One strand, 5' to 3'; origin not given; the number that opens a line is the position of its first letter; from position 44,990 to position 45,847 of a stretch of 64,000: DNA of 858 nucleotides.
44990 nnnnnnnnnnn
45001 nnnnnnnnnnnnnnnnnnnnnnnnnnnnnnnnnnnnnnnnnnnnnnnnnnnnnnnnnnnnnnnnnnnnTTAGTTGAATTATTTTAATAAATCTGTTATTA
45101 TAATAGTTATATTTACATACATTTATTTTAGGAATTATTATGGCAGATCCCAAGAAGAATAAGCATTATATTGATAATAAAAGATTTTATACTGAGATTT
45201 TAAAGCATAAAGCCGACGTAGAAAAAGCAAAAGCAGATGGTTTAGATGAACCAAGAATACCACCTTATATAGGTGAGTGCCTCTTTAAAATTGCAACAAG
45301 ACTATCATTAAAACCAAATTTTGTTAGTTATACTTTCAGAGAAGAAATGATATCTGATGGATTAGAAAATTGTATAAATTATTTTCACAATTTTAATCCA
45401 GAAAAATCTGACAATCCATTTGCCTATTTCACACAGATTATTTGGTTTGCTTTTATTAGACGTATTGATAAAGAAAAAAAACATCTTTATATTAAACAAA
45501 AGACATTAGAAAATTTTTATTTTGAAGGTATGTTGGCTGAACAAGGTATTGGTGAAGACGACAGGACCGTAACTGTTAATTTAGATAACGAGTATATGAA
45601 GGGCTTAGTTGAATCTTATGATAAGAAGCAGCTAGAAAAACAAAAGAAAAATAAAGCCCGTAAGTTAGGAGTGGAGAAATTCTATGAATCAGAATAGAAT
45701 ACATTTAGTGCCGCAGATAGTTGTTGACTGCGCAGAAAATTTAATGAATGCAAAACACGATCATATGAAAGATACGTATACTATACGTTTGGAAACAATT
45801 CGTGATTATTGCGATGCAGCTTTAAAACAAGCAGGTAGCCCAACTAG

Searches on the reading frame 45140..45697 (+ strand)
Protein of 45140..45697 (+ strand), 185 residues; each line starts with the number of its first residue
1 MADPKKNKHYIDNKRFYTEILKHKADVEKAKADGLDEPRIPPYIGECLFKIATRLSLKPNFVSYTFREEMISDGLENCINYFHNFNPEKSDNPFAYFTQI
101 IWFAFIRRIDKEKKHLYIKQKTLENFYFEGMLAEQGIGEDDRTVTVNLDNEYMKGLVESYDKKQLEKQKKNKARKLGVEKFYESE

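Call 32: search_protein_families(library=phrogs, proteins=[window:45140-45697:+], max_evalue=0.00001)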
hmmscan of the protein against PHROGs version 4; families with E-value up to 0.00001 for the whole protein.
window:45140-45697:+ (185 aa): 4 families
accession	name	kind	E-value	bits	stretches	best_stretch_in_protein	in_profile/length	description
phrog_234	-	transcription regulation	5.5e-58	197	1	4-183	4-179/181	late sigma transcription factor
phrog_12791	-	transcription regulation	9e-10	39.2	1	8-125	131-259/286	sigma factor for late transcription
phrog_34068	-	transcription regulation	9.3e-10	39.8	1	70-123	1-54/115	RNA polymerase sigma factor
phrog_19643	-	transcription regulation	1.7e-06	28.7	1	38-147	73-185/255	RNA polymerase sigma factor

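Call 55: search_protein_families(library=pfam, proteins=[window:45140-45697:+], max_evalue=0.001)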
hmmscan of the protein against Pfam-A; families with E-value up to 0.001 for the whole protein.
window:45140-45697:+ (185 aa): 0 families

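Call 56: search_solved_structures(query=window:45140-45697:+, max_evalue=0.01, show_alignments=1)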
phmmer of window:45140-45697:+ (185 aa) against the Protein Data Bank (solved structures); distinct sequences matched with E-value up to 0.01: 1.
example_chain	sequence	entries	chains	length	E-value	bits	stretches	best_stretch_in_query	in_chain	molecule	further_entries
7d7c_F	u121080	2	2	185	1.8e-15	60.3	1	2-121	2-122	gp55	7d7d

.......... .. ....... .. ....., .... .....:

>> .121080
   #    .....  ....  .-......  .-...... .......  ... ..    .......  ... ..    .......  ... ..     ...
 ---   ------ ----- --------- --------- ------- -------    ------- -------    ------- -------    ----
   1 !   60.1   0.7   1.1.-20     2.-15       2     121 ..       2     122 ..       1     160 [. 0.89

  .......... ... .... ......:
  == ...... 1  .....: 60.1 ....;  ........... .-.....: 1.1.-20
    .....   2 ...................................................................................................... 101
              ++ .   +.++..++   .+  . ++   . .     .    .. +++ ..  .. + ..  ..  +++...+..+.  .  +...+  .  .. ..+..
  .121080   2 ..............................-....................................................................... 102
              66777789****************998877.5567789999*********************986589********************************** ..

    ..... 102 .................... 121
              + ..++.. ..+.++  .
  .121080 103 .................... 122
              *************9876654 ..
